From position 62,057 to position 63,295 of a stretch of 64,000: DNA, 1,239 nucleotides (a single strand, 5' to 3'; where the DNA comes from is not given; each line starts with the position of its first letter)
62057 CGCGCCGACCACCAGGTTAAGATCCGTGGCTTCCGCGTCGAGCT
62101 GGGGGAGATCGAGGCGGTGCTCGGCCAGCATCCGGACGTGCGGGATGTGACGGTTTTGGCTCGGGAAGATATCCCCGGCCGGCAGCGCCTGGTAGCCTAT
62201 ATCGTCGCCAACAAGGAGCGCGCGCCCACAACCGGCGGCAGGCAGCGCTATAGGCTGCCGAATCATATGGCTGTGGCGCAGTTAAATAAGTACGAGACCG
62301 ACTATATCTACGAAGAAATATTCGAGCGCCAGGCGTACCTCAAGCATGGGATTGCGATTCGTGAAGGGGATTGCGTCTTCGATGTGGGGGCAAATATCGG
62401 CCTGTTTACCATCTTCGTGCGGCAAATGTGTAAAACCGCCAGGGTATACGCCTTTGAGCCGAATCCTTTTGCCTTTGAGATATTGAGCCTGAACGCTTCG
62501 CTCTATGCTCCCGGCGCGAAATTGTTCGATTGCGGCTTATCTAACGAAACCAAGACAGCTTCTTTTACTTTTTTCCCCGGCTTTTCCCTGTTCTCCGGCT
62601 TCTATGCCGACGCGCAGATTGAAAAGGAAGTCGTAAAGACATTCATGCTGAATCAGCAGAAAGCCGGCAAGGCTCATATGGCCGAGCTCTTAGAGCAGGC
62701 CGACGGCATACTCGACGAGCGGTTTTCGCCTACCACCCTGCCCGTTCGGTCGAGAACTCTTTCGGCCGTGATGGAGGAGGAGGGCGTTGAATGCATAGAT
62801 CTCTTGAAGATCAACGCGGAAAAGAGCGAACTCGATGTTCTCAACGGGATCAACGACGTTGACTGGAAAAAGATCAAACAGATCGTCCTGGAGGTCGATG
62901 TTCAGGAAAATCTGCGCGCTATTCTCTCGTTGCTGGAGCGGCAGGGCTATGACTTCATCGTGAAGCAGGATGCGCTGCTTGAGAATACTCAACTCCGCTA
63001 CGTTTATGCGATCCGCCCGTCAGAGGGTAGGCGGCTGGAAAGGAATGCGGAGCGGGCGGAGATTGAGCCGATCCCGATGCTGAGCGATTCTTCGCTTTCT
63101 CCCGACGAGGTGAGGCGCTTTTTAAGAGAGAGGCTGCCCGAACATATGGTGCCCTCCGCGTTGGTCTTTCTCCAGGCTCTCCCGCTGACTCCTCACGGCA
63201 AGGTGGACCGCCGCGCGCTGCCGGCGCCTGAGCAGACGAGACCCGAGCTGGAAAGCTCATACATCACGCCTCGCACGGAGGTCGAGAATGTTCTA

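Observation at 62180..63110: FkbM-family methyltransferase embedded inside an NRPS adenylation domain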

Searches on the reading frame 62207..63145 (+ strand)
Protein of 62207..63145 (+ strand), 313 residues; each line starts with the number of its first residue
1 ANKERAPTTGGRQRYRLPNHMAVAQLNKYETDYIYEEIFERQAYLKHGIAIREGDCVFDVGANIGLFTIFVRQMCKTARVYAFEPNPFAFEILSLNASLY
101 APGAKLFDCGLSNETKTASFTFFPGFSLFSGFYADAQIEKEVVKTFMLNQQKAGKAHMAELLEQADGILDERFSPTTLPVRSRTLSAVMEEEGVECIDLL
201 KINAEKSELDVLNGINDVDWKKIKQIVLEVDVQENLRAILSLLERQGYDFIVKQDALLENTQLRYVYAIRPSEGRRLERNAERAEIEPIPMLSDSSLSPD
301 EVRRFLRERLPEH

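Call 9: search_protein_families(library=pfam, proteins=[window:62207-63145:+], max_evalue=0.1)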
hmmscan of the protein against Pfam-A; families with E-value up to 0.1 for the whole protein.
window:62207-63145:+ (313 aa): 2 families
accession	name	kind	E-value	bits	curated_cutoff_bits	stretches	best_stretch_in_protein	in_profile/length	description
PF05050.19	Methyltransf_21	-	3.9e-18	66.6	22.7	1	59-250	1-173/173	Methyltransferase FkbM domain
PF02475.24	TRM5-TYW2_MTfase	-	1.1e-06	29.1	28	1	51-99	34-82/164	TRM5/TYW2 methyltransferase domain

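Call 10: search_protein_families(library=ncbifam, proteins=[window:62207-63145:+], max_evalue=0.1)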
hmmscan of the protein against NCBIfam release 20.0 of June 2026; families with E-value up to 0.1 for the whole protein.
window:62207-63145:+ (313 aa): 11 families
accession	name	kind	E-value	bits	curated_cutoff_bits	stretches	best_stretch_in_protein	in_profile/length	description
TIGR01444.1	fkbM_fam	subfamily_domain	1e-24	87.6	37.7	1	57-230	2-142/143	FkbM family methyltransferase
TIGR02469.1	CbiT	equivalog_domain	0.00014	22.1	78.3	1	49-100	15-66/124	precorrin-6Y C5,15-methyltransferase (decarboxylating) subunit CbiT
NF047824.1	tRNAwyosineTaw2Meth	equivalog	0.00079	19.1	350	1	52-99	92-139/245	tRNA(Phe) (4-demethylwyosine(37)-C(7)) aminocarboxypropyltransferase Taw2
TIGR00537.1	hemK_rel_arch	hypoth_equivalog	0.0013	18.5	87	1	42-170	8-131/179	HemK2/MTQ2 family protein methyltransferase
NF001556.0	PRK00377.1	equivalog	0.0081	16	238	0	49-99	36-87/198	cobalt-precorrin-6Y C(15)-methyltransferase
NF047729.1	tRNAMtaseTaw21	equivalog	0.01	15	400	1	50-99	103-152/250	tRNA 4-demethylwyosine(37)-methyltransferase Taw21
NF005640.0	PRK07402.1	equivalog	0.011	15.3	219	1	51-97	41-87/200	precorrin-6Y C5,15-methyltransferase subunit CbiT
NF047823.1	tRNAwyosTaw2Pyroc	equivalog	0.064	12.7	550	0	52-99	124-170/277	tRNA(Phe) (4-demethylwyosine(37)-C(7)) aminocarboxypropyltransferase Taw2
NF000468.1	Erm37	exception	0.065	13.2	350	0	46-89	25-66/179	23S rRNA (adenine(2058)-N(6))-methyltransferase Erm(37)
NF047730.1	tRNAMtaseTrm5b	equivalog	0.068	12.3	600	0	51-99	179-225/330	tRNA (guanine(37)-N1)-methyltransferase Trm5b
TIGR03534.1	RF_mod_PrmC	equivalog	0.072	12.5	199.1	0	30-103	72-138/253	peptide chain release factor N(5)-glutamine methyltransferase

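Call 12: search_solved_structures(query=window:62207-63145:+, max_evalue=1, show_alignments=2)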
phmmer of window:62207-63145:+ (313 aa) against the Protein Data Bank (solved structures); distinct sequences matched with E-value up to 1: 14.
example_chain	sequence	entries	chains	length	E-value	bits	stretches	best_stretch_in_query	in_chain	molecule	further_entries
3a27_A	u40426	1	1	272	0.01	18.5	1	51-99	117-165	Uncharacterized protein MJ1557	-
2yxd_A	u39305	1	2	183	0.2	14.2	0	50-97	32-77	Probable cobalt-precorrin-6Y C(15)-methyltransferase [decarboxylating]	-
5yac_A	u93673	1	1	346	0.22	14.1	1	51-99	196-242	tRNA (guanine(37)-N1)-methyltransferase Trm5b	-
7p2r_A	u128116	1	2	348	0.23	14.1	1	32-87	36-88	Protein arginine N-methyltransferase 6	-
6sqk_A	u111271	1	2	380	0.31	13.6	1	33-87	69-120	Protein arginine N-methyltransferase 6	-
5fub_A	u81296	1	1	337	0.31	13.6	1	41-89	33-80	PROTEIN ARGININE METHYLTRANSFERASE 2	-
4c03_A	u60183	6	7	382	0.31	13.6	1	34-87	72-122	PROTEIN ARGININE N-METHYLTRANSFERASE 6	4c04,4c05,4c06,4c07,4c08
5g02_A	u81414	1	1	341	0.32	13.6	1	41-89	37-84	PROTEIN ARGININE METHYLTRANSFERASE 2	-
6sq3_A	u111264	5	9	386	0.32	13.6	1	34-87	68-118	Protein arginine N-methyltransferase 6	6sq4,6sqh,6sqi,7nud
7nue_A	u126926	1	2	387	0.32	13.6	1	34-87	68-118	Protein arginine N-methyltransferase 6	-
5lv4_A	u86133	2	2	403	0.33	13.5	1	34-87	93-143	Protein arginine N-methyltransferase 6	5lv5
5fqn_A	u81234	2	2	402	0.34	13.5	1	34-87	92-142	PROTEIN ARGININE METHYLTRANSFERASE 6 | PROTEIN ARGININE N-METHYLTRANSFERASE 6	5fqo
2yx1_A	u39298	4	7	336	0.4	13.2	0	53-99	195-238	Hypothetical protein MJ0883 | Uncharacterized protein MJ0883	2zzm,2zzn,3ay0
9om4_B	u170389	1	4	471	0.62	12.6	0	109-173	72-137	Prokaryotic argonaute MID-PIWI family protein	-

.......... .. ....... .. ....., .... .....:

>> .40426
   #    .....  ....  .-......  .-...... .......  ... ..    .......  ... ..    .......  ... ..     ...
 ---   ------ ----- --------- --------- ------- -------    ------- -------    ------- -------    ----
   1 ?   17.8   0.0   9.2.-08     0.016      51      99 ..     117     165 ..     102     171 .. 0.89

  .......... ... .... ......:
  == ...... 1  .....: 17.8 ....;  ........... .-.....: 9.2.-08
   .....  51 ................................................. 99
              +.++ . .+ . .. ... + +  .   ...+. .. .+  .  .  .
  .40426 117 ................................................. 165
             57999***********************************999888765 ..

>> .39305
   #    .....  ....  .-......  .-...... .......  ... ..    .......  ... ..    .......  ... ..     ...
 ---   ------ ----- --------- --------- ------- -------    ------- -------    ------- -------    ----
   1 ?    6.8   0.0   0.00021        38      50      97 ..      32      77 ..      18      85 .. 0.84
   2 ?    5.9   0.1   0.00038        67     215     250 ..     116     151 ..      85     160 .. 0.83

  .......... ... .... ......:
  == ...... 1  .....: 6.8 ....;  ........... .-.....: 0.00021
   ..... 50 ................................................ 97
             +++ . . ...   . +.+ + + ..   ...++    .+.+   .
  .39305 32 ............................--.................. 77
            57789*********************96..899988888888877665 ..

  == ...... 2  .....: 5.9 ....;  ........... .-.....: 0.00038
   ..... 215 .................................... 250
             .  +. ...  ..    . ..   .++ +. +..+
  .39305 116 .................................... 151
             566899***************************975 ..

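Call 21: find_homologous_proteins(query=window:62207-63145:+, max_evalue=0.00001)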
Query window:62207-63145:+ (313 aa): 923 proteins with E <= 0.00001 among 4291 candidates; the best 120 are listed.
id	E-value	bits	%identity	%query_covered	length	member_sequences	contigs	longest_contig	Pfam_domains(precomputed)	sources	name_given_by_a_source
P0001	1.7e-125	436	63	100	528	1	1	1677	PF05050.20,PF00501.35,PF13193.13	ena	-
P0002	1.9e-122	426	62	100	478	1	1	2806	PF00550.32,PF05050.20,PF13193.13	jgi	jgi:FkbM family methyltransferase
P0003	8.2e-121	421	64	98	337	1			PF05050.20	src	-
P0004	6.3e-119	415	62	99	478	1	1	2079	PF00550.32,PF05050.20,PF13193.13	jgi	jgi:FkbM family methyltransferase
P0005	3.3e-114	399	58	100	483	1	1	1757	PF00550.32,PF05050.20,PF13193.13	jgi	jgi:FkbM family methyltransferase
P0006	2.5e-106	373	57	98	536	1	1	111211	PF05050.20,PF00501.35,PF13193.13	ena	-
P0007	4.9e-105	369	54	99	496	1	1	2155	PF00550.32,PF05050.20,PF13193.13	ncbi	-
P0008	6.4e-104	366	58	93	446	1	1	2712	PF00550.32,PF05050.20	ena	-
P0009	2.2e-103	364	57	94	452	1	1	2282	PF00550.32,PF05050.20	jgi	jgi:FkbM family methyltransferase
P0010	5.5e-102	359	56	97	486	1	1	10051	PF05050.20,PF13193.13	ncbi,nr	ncbi:MAG: FkbM family methyltransferase, partial [Chloroflexi bacterium]|nr:FkbM family methyltransf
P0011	9.7e-92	326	51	93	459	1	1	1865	PF00550.32,PF05050.20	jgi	jgi:FkbM family methyltransferase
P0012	3.0e-88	314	49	97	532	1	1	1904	PF00550.32,PF05050.20,PF13193.13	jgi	jgi:FkbM family methyltransferase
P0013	4.5e-87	310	52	96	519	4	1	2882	PF00550.32,PF05050.20,PF13193.13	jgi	jgi:FkbM family methyltransferase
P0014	1.0e-86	309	60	79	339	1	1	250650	PF05050.20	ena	-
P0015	6.3e-86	306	50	96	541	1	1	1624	PF05050.20,PF00501.35,PF13193.13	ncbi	ncbi:MAG: FkbM family methyltransferase, partial [Betaproteobacteria bacterium]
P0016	8.3e-86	306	51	96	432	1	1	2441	PF00550.32,PF05050.20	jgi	jgi:FkbM family methyltransferase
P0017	1.7e-84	302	51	93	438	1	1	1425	PF00550.32,PF05050.20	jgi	jgi:FkbM family methyltransferase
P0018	2.3e-84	301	48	100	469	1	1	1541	PF00550.32,PF05050.20,PF13193.13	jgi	-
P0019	4.7e-83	297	51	95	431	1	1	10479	PF00550.32,PF05050.20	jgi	jgi:FkbM family methyltransferase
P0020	5.0e-83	297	49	95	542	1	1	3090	PF00550.32,PF05050.20,PF13193.13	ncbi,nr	ncbi:MAG TPA: FkbM family methyltransferase, partial [Gemmatimonadales bacterium]|nr:FkbM family met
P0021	3.5e-82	294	54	87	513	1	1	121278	PF05050.20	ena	-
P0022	1.4e-81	292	53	83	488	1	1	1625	PF00550.32,PF05050.20,PF13193.13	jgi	-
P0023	1.6e-81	292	48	97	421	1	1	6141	PF05050.20,PF13193.13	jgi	-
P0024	6.2e-80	287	46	100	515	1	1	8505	PF00550.32,PF05050.20,PF13193.13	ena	-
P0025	1.1e-79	286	49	99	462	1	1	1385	PF00550.32,PF05050.20,PF13193.13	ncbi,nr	ncbi:MAG: FkbM family methyltransferase, partial [Acidobacteria bacterium]|nr:FkbM family methyltran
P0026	1.3e-79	286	47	96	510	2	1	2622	PF00550.32,PF05050.20,PF13193.13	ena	-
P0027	1.7e-79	285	48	100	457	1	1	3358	PF00550.32,PF05050.20,PF13193.13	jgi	-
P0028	2.1e-79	285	54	83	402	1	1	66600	PF05050.20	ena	-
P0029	2.5e-79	285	46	99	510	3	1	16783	PF00550.32,PF05050.20,PF13193.13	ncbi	ncbi:MAG: FkbM family methyltransferase, partial [Blastocatellia bacterium]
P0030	9.8e-79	283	49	84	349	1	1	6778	PF05050.20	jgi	jgi:FkbM family methyltransferase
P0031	1.5e-78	282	51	86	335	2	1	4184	PF05050.20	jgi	jgi:phthiocerol/phenolphthiocerol synthesis type-I polyketide synthase E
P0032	4.7e-78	281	46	100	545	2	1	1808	PF00550.32,PF05050.20,PF13193.13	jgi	jgi:FkbM family methyltransferase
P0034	4.9e-77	277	52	82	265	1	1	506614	PF05050.20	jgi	jgi:FkbM family methyltransferase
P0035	1.2e-76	276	49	88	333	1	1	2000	PF05050.20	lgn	-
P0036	1.3e-76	276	50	92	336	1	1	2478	PF05050.20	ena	-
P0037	1.5e-76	276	49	87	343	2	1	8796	PF05050.20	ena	-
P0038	3.9e-76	274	51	82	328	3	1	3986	PF05050.20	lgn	-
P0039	4.2e-76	274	47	98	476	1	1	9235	PF00550.32,PF05050.20,PF13193.13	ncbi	-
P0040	6.7e-76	274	54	74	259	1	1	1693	PF05050.20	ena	-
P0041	7.7e-76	273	51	82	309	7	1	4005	PF05050.20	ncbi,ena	-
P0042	9.0e-76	273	48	87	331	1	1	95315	PF05050.20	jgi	jgi:FkbM family methyltransferase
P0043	1.1e-75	273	48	96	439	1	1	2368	PF00550.32,PF05050.20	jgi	-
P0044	1.6e-75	272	47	94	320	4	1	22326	PF05050.20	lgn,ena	-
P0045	3.5e-75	271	44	99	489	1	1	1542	PF00550.32,PF05050.20,PF13193.13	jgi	jgi:FkbM family methyltransferase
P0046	4.7e-75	271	46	98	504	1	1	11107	PF00550.32,PF05050.20,PF13193.13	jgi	jgi:FkbM family methyltransferase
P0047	8.1e-75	270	49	85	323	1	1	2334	PF05050.20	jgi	jgi:FkbM family methyltransferase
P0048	1.2e-74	269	53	78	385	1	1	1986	PF00550.32,PF05050.20,PF13193.13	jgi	jgi:FkbM family methyltransferase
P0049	1.3e-74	269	49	86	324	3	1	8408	PF05050.20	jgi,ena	-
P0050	2.0e-74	269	48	85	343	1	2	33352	PF05050.20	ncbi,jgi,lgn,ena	ncbi:MAG TPA: FkbM family methyltransferase [Pyrinomonadaceae bacterium]|jgi:FkbM family methyltrans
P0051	3.3e-74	268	49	83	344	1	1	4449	PF05050.20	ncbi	-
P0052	3.5e-74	268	47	97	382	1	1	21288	PF05050.20,PF13193.13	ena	-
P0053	7.2e-74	267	45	98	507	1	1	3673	PF00550.32,PF05050.20,PF13193.13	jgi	jgi:FkbM family methyltransferase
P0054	9.3e-74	267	49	86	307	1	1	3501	PF05050.20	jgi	jgi:FkbM family methyltransferase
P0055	9.4e-74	266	49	85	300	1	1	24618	PF05050.20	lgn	-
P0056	1.4e-73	266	50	82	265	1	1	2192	PF05050.20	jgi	jgi:FkbM family methyltransferase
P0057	2.3e-73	265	48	87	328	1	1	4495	PF05050.20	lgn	-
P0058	2.4e-73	265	44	99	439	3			PF05050.20,PF13193.13,PF05575.17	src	-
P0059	3.9e-73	264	50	83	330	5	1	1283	PF05050.20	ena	-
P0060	5.2e-73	264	48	89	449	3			PF05050.20,PF00501.35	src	-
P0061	6.1e-73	264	43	97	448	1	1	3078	PF05050.20,PF13193.13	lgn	-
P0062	6.2e-73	264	46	92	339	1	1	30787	PF05050.20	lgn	-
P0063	6.8e-73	264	47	93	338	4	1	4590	PF05050.20,PF05575.17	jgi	jgi:FkbM family methyltransferase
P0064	7.1e-73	264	51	80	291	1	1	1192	PF05050.20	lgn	-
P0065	7.7e-73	263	63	66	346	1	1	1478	PF00550.32,PF05050.20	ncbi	ncbi:MAG: phosphopantetheine-binding protein, partial [Candidatus Binatia bacterium]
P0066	9.2e-73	263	49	82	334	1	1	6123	PF05050.20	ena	-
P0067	9.4e-73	263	46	94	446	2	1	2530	PF00550.32,PF05050.20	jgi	jgi:FkbM family methyltransferase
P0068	1.1e-72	263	49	82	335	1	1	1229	PF05050.20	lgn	-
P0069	1.2e-72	263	49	84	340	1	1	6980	PF05050.20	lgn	-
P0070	1.4e-72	263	45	99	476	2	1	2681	PF00550.32,PF05050.20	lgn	-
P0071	1.8e-72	262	49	81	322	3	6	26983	PF05050.20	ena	-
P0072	2.8e-72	262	46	98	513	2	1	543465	PF00550.32,PF05050.20,PF13193.13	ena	-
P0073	3.3e-72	261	45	91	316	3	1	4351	PF05050.20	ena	-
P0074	5.2e-72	261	45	96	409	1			PF00550.32,PF05050.20,PF02475.24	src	-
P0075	6.0e-72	261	48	83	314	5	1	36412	PF05050.20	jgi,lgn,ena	-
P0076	8.5e-72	260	49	83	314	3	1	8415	PF05050.20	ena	-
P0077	1.1e-71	260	46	84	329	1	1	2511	PF05050.20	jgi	jgi:FkbM family methyltransferase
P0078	1.3e-71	259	46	86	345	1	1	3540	PF05050.20,PF05575.17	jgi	jgi:FkbM family methyltransferase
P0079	1.5e-71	259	49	83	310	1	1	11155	PF05050.20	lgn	-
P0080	1.7e-71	259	48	84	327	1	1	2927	PF05050.20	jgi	jgi:FkbM family methyltransferase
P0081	1.9e-71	259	45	98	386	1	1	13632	PF05050.20,PF13193.13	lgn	-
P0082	2.0e-71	259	49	83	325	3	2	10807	PF05050.20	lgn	-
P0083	2.0e-71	259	45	97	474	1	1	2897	PF00550.32,PF05050.20,PF13193.13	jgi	jgi:FkbM family methyltransferase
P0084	2.2e-71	259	48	83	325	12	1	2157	PF05050.20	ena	-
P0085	2.6e-71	258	43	99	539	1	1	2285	PF00550.32,PF05050.20,PF13193.13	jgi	jgi:FkbM family methyltransferase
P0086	3.0e-71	258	49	83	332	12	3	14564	PF05050.20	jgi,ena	jgi:FkbM family methyltransferase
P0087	3.4e-71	258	49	82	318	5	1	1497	PF05050.20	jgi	jgi:FkbM family methyltransferase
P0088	3.5e-71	258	46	90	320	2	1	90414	PF05050.20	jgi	jgi:FkbM family methyltransferase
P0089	4.1e-71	258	49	82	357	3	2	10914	PF05050.20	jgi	jgi:FkbM family methyltransferase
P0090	4.3e-71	258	45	97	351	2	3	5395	PF05050.20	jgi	jgi:FkbM family methyltransferase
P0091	4.6e-71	258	47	88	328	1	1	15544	PF05050.20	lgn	-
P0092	5.4e-71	257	43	98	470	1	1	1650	PF00550.32,PF05050.20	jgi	jgi:FkbM family methyltransferase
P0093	5.6e-71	257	41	99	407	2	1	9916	PF05050.20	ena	-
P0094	5.8e-71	257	47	82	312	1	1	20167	PF05050.20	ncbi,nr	ncbi:MAG TPA: FkbM family methyltransferase [Pyrinomonadaceae bacterium]|nr:FkbM family methyltransf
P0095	5.8e-71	257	47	88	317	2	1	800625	PF05050.20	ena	-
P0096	5.9e-71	257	47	87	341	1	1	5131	PF05050.20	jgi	jgi:FkbM family methyltransferase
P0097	6.1e-71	257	47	82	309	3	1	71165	PF05050.20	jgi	jgi:FkbM family methyltransferase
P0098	1.4e-70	256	51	81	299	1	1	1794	PF05050.20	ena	-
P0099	1.5e-70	256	48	85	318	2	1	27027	PF05050.20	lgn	-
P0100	2.6e-70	255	45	81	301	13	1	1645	PF05050.20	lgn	-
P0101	4.4e-70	254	49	82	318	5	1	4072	PF05050.20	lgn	-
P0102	7.2e-70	254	45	91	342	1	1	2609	PF05050.20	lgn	-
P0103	8.4e-70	254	46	83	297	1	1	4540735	PF05050.20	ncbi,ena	-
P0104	9.3e-70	253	48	83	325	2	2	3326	PF05050.20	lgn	-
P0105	1.0e-69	253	45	96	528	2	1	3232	PF00550.32,PF05050.20,PF13193.13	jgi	jgi:FkbM family methyltransferase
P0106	1.6e-69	253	46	95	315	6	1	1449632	PF05050.20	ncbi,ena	-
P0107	2.2e-69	252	47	87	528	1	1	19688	PF00550.32,PF05050.20,PF13193.13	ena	-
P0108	2.8e-69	252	48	80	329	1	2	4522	PF05050.20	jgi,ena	jgi:FkbM family methyltransferase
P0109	4.0e-69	251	43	99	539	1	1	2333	PF00550.32,PF05050.20,PF13193.13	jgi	jgi:FkbM family methyltransferase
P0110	4.1e-69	251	59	40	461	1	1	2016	PF00550.32,PF05050.20,PF13193.13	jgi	-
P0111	4.2e-69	251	55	69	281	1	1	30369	PF05050.20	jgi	jgi:FkbM family methyltransferase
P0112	4.2e-69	251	47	83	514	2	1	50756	PF05050.20,PF05575.17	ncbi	-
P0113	5.6e-69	251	44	96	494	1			PF00550.32,PF05050.20,PF13193.13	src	-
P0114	5.7e-69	251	48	80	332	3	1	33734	PF05050.20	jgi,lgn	jgi:FkbM family methyltransferase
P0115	7.0e-69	251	44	91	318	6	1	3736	PF05050.20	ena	-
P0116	7.5e-69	250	46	90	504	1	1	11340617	PF00550.32,PF05050.20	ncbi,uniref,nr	ncbi:FkbM family methyltransferase [Ktedonosporobacter rubrisoli]|uniref:FkbM family methyltransfera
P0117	1.2e-68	250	50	82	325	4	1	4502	PF05050.20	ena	-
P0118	1.2e-68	250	48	82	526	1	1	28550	PF00668.26,PF05050.20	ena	-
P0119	1.3e-68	250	48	83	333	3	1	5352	PF05050.20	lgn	-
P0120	3.9e-68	248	49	82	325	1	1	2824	PF05050.20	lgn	-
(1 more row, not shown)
